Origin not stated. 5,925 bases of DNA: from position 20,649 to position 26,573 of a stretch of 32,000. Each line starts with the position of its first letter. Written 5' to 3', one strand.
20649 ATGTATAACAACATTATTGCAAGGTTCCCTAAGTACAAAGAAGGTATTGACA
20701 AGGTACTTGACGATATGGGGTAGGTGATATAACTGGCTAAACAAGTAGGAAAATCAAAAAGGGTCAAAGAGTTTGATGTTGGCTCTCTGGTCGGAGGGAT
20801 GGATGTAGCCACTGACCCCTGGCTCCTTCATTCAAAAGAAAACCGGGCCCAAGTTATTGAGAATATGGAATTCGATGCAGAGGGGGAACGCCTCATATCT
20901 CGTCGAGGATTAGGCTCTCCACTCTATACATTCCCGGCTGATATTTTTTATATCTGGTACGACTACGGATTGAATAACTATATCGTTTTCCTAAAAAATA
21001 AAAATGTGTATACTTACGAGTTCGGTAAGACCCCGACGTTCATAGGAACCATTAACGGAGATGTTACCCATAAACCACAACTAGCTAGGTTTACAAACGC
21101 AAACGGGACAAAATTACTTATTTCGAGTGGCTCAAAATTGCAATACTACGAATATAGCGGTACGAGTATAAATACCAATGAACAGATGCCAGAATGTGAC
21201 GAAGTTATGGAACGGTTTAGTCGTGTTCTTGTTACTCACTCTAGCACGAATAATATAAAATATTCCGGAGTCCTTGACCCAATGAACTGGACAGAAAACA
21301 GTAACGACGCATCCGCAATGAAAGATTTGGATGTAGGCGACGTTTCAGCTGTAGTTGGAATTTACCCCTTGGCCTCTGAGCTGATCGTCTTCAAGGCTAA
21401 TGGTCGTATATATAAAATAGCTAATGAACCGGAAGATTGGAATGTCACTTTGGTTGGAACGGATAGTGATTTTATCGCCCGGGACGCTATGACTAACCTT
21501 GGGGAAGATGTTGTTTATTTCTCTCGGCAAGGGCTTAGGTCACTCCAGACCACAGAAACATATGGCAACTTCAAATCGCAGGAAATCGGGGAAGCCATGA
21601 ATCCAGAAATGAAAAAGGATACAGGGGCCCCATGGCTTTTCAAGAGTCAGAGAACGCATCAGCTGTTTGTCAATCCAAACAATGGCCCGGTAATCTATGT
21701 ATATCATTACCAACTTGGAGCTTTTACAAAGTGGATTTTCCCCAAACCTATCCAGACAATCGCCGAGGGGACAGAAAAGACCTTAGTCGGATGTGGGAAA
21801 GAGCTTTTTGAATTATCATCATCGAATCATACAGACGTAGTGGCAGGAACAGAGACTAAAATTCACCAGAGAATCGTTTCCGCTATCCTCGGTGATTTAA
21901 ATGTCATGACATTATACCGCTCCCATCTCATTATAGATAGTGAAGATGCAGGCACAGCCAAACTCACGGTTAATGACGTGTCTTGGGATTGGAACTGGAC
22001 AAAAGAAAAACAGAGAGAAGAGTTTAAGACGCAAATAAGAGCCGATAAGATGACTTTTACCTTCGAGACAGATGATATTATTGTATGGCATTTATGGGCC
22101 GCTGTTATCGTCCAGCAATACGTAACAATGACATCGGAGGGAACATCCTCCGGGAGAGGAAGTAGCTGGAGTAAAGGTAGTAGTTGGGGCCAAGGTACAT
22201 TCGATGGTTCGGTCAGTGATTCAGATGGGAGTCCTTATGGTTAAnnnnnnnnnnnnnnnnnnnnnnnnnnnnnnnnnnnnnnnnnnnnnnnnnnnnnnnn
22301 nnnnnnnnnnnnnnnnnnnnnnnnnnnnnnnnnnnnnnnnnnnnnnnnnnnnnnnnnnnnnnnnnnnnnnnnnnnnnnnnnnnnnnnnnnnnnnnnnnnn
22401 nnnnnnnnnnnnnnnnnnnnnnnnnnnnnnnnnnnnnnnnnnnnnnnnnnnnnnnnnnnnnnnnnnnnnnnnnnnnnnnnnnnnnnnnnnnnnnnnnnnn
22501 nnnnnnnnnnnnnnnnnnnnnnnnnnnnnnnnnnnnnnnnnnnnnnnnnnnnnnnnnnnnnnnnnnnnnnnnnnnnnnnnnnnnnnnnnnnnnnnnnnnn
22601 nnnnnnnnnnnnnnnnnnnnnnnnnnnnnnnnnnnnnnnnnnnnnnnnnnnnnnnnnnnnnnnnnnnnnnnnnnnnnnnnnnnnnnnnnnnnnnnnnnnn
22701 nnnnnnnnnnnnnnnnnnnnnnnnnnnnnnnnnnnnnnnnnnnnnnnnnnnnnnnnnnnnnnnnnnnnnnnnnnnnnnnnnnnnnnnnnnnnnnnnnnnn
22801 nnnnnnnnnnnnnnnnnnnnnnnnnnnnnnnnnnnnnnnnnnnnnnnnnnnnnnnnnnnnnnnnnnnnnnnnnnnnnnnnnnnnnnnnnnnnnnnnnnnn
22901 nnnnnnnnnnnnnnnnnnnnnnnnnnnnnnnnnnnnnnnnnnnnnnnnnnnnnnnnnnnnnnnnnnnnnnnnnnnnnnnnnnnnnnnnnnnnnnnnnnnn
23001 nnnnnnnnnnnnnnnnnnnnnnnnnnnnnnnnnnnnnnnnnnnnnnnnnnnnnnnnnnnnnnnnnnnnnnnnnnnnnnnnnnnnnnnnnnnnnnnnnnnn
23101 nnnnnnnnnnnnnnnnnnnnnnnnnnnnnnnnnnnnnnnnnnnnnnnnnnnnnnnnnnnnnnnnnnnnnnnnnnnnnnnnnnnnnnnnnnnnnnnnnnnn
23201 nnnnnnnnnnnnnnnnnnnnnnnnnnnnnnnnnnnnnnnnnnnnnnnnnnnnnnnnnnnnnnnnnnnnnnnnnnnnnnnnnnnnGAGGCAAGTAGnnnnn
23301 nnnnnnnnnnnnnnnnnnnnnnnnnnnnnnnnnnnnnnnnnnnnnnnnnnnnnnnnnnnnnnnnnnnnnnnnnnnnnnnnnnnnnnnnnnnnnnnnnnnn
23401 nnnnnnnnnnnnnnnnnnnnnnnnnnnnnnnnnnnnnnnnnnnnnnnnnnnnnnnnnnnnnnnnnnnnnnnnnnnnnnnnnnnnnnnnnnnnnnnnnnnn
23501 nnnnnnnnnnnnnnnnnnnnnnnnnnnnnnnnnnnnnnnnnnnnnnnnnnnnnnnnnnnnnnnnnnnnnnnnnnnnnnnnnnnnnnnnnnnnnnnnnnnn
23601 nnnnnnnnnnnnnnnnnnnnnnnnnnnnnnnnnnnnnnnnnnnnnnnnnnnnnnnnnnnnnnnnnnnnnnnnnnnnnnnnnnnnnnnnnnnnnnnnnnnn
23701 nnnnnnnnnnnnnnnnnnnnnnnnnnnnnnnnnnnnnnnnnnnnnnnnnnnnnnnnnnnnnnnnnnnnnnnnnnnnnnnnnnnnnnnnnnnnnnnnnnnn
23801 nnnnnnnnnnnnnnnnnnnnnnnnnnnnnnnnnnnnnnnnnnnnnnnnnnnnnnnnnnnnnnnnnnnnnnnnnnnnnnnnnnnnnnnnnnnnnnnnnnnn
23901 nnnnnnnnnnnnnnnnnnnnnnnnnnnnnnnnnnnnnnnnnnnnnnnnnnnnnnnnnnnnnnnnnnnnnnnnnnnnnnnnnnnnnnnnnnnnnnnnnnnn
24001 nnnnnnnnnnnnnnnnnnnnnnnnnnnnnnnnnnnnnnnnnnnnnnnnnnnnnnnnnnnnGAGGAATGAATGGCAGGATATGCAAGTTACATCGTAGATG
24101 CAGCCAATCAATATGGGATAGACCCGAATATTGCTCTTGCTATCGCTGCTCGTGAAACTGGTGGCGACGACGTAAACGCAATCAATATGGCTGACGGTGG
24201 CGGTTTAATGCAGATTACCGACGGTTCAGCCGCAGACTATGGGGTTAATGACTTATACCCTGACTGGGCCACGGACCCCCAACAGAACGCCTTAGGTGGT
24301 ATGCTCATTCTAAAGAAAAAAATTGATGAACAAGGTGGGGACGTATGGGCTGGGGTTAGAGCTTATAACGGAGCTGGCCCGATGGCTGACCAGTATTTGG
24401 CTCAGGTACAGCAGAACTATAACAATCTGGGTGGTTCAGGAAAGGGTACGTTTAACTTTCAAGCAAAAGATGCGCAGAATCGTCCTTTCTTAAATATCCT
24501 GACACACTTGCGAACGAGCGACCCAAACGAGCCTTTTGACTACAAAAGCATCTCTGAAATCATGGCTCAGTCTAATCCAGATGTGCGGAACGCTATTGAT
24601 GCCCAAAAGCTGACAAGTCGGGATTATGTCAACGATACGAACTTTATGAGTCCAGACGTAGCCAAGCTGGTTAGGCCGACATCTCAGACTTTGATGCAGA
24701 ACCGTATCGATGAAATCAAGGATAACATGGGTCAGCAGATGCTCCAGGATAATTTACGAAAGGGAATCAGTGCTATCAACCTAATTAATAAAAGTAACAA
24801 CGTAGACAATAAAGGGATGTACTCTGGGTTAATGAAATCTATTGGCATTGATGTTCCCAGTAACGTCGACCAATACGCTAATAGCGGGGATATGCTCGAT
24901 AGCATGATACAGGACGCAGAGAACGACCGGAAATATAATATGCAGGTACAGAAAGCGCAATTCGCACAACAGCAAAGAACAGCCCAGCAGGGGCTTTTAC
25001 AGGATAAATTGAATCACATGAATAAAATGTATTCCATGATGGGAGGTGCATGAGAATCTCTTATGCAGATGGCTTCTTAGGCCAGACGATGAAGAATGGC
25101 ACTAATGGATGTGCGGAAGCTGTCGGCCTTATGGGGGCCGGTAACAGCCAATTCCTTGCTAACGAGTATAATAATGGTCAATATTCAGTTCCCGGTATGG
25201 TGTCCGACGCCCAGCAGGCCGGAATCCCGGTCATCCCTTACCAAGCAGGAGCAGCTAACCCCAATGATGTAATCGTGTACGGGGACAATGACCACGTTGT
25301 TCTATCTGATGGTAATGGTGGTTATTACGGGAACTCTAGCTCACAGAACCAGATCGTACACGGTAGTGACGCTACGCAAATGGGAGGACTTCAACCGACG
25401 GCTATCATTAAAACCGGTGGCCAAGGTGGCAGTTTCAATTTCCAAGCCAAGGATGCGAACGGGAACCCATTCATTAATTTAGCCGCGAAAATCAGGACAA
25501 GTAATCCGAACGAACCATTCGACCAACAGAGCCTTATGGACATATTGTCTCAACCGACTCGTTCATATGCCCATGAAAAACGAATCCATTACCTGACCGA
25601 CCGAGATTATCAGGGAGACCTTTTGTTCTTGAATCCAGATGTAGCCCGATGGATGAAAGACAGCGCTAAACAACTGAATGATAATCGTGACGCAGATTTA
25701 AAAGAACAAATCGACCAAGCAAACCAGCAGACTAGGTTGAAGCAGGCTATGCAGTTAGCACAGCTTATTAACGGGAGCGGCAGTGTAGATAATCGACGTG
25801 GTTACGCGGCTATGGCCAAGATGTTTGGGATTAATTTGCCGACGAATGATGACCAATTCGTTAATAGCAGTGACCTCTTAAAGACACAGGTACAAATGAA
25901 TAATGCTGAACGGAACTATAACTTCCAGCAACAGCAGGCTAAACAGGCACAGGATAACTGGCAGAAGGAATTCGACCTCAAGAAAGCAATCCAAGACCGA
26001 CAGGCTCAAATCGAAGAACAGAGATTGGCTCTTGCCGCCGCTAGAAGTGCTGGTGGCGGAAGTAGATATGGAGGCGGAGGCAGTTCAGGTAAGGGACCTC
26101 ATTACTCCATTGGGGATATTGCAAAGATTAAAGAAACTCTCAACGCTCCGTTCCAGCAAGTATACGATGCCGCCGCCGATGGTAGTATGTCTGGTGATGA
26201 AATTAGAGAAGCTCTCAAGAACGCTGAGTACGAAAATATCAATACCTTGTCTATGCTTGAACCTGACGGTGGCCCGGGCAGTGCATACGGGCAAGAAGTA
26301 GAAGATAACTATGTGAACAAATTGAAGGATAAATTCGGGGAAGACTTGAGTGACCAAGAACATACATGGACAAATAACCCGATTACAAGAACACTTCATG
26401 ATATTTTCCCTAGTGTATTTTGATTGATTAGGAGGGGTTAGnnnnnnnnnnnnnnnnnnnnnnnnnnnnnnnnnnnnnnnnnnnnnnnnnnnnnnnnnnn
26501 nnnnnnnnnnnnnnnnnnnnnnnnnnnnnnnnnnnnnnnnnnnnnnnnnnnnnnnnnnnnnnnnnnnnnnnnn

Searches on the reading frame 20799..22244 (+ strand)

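Call 39: search_protein_families(library=phrogs, proteins=[window:20799-22244:+], max_evalue=0.001)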
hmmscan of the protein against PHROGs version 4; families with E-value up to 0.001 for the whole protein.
window:20799-22244:+ (481 aa): 1 family
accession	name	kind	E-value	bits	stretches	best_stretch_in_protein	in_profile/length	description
phrog_5107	-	lysis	5e-06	26.2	1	57-273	116-321/533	amidase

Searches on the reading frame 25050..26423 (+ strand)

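Call 39: search_protein_families(library=phrogs, proteins=[window:25050-26423:+], max_evalue=0.001)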
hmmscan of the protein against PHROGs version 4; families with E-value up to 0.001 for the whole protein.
window:25050-26423:+ (457 aa): 1 family
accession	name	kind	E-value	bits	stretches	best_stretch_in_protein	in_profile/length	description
phrog_22443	-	unknown function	1.4e-05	24.4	1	72-164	593-687/1064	-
